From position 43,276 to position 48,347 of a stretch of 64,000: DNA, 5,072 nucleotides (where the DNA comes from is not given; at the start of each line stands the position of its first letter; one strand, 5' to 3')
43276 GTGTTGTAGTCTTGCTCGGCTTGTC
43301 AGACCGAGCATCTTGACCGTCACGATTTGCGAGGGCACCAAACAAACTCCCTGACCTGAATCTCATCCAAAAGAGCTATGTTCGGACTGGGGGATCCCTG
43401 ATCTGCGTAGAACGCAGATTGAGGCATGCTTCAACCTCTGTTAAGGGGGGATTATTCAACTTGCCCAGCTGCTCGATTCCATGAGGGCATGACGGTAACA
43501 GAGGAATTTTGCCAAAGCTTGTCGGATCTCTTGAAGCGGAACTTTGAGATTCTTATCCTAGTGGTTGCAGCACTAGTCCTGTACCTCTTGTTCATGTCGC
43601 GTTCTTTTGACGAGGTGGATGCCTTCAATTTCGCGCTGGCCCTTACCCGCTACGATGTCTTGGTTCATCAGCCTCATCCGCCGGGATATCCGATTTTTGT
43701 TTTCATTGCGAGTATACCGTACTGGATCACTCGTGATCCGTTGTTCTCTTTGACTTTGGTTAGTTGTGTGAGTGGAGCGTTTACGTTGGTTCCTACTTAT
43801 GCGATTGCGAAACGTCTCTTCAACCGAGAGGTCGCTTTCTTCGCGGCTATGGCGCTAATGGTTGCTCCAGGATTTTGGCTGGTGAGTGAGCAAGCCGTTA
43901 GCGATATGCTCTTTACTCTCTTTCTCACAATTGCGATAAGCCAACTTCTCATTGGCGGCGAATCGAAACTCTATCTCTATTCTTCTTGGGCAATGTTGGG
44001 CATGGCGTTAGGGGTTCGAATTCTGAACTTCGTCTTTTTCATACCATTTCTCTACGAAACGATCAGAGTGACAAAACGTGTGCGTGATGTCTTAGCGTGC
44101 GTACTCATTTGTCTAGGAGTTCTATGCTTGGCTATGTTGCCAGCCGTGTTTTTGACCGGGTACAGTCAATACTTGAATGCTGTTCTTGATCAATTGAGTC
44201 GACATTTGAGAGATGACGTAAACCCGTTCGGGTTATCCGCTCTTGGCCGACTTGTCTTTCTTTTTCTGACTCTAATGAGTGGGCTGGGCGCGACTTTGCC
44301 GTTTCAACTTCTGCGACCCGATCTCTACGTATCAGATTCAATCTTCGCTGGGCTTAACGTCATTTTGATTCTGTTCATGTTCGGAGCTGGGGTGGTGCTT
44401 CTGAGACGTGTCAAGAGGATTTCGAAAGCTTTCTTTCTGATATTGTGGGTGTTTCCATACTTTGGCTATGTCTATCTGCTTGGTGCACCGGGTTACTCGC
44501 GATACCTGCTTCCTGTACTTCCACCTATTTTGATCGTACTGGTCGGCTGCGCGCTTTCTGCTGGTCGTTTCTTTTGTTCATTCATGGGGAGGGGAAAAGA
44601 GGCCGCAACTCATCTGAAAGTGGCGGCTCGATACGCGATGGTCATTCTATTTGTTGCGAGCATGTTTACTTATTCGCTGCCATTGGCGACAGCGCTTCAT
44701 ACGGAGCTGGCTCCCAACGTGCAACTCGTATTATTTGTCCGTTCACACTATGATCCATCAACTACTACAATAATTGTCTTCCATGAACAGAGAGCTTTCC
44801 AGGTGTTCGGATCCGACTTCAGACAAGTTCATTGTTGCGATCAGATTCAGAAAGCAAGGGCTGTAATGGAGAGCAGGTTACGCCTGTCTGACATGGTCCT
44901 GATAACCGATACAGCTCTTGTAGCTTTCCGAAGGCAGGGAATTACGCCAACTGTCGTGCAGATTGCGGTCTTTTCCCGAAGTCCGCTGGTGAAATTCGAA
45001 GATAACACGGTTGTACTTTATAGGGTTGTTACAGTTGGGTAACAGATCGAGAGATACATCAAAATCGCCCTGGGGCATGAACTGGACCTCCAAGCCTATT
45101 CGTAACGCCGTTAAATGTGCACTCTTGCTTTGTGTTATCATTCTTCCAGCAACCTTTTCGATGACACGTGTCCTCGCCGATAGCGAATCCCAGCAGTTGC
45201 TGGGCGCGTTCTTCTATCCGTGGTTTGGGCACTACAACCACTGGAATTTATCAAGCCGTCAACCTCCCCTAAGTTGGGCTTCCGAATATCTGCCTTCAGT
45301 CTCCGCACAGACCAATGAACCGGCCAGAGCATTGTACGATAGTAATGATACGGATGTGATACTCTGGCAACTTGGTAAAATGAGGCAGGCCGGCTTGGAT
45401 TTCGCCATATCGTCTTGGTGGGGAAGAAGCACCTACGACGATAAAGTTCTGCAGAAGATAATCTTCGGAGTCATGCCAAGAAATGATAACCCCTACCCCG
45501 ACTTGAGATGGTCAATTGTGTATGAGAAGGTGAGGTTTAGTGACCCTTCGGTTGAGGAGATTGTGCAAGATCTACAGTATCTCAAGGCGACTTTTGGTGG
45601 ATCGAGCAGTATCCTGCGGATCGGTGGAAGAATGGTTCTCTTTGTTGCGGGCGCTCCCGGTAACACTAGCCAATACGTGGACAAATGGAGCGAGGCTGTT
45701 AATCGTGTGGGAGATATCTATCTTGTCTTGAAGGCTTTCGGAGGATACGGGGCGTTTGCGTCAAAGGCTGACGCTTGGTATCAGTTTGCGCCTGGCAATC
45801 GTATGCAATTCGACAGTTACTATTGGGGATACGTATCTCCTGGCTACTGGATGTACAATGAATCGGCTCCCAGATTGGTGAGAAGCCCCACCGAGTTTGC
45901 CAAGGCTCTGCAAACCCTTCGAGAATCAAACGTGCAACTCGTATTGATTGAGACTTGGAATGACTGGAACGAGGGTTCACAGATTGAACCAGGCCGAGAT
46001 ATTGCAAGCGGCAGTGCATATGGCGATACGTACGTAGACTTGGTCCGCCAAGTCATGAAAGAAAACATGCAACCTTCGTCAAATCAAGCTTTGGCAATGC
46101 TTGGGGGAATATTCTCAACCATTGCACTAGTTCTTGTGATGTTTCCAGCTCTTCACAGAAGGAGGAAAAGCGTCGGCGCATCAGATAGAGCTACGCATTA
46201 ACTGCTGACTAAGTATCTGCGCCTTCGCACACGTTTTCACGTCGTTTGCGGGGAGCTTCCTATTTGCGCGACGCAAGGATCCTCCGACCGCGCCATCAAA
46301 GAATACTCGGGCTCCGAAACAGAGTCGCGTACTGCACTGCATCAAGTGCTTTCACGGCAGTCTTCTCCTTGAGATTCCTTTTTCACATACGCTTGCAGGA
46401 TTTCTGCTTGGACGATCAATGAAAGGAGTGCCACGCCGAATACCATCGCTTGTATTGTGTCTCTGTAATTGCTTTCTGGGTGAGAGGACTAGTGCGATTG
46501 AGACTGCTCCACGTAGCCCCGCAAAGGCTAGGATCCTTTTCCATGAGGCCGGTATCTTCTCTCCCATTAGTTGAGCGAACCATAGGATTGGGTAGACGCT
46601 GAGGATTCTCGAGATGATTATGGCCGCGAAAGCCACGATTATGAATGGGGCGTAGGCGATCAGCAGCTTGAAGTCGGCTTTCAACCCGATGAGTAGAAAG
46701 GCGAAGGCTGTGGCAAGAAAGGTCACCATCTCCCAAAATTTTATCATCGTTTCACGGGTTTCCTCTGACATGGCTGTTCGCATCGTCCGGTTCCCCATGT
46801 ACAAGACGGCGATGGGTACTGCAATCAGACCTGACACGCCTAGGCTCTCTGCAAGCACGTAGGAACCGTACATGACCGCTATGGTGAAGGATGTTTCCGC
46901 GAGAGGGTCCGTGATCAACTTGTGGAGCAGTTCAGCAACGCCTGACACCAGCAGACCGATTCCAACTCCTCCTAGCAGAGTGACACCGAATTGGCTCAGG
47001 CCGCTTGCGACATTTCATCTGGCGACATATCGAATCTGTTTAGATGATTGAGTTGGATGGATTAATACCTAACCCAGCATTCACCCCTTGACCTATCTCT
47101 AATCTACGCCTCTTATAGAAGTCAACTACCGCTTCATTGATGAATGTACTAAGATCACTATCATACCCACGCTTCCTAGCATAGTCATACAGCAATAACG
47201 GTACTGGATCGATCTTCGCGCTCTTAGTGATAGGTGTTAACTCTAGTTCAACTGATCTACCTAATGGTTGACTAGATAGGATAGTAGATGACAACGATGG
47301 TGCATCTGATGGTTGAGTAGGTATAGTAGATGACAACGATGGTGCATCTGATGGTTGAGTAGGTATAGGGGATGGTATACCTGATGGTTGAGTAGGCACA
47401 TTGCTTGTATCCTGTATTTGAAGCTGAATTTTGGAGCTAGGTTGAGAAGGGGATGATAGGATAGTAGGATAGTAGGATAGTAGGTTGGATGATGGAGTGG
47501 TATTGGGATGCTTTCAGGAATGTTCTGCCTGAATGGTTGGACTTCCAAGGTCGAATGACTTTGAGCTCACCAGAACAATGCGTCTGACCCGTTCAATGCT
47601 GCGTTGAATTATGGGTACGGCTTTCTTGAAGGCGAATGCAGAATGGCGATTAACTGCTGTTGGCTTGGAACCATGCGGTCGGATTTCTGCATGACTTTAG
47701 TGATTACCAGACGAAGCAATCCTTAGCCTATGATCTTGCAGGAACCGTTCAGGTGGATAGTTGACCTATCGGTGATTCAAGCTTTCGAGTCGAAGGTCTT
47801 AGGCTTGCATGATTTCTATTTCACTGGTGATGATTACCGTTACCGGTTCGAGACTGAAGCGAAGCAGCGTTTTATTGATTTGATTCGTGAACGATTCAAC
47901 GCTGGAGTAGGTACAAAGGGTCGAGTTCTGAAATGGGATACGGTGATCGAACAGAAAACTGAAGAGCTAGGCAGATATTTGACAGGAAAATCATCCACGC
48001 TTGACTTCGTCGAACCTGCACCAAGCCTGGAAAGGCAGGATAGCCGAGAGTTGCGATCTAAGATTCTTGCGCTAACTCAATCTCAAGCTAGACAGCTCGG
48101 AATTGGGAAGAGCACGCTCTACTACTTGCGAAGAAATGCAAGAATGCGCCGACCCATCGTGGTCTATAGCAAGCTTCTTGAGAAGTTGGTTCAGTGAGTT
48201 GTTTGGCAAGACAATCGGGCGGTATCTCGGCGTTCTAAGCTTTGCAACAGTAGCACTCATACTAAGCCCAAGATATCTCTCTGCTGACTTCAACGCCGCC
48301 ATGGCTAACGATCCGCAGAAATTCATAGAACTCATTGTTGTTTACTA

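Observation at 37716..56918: Unannotated intergenic repeat family with GCGAGC direct repeats, a (GT)n tract, a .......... box and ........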

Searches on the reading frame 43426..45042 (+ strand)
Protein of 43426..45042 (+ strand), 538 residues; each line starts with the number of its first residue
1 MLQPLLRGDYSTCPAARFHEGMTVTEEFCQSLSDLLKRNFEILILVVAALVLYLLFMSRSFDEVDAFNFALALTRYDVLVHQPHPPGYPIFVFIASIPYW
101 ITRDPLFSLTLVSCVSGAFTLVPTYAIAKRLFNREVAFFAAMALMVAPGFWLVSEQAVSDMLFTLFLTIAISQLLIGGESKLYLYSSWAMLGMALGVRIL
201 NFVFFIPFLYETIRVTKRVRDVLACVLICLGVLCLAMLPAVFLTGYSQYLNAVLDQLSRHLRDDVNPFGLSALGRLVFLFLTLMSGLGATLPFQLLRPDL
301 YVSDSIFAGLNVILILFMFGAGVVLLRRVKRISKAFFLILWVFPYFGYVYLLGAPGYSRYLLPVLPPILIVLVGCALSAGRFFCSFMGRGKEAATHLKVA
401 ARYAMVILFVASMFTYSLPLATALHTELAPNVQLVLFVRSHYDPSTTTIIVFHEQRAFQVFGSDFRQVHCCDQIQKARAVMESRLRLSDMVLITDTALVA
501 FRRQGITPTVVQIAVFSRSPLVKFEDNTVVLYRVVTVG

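Call 17: search_protein_families(library=pfam, proteins=[window:43426-45042:+], max_evalue=0.01)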
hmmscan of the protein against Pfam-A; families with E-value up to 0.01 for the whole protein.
window:43426-45042:+ (538 aa): 2 families
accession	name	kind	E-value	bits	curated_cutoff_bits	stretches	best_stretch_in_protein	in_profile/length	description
PF13231.12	PMT_2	-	1.2e-11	45.6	26.1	1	84-235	2-150/160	Dolichyl-phosphate-mannose-protein mannosyltransferase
PF11028.14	TMEM260-like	-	1.4e-05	25.4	24.2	1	83-209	15-166/179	Protein O-mannosyl-transferase TMEM260-like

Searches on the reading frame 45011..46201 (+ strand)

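Call 17: search_protein_families(library=pfam, proteins=[window:45011-46201:+], max_evalue=0.01)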
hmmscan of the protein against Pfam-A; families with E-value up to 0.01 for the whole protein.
window:45011-46201:+ (396 aa): 2 families
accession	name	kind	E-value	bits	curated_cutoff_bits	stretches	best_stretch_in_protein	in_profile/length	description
PF16317.11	Glyco_hydro_99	-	2.6e-08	33.8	33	1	64-236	6-181/341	Glycosyl hydrolase family 99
PF14307.12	Glyco_tran_WbsX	-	0.00036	20.5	25.1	1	300-330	309-341/350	Glycosyltransferase WbsX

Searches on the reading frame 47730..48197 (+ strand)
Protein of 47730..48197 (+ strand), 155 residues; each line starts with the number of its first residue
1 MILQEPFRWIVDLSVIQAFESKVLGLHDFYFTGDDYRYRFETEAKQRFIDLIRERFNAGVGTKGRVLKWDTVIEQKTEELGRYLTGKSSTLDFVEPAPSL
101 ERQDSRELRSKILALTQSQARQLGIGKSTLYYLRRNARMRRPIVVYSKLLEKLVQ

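Call 17: search_protein_families(library=pfam, proteins=[window:47730-48197:+], max_evalue=0.01)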
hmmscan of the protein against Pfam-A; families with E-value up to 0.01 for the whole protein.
window:47730-48197:+ (155 aa): 0 families

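Call 23: search_solved_structures(query=window:47730-48197:+, max_evalue=10)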
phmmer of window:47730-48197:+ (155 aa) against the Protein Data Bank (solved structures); distinct sequences matched with E-value up to 10: 3.
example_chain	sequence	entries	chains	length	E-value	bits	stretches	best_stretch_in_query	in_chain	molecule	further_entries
6opm_A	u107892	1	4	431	1.1e-25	93.5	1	3-153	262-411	CRISPR-associated endonuclease Cas1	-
1p65_A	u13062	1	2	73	0.46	13.7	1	27-62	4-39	nucleocapsid protein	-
4egv_A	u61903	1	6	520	0.96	12.7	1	82-144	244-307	Acetyl-CoA acetyltransferase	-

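Call 24: search_protein_families(library=ncbifam, proteins=[window:47730-48197:+], max_evalue=0.01)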
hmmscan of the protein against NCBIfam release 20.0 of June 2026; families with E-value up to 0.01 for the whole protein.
window:47730-48197:+ (155 aa): 1 family
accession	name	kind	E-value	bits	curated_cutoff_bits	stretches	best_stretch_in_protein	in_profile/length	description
TIGR04329.1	cas1_PREFRAN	exception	0.0067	15.5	300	0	3-45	234-276/317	type V CRISPR-associated endonuclease Cas1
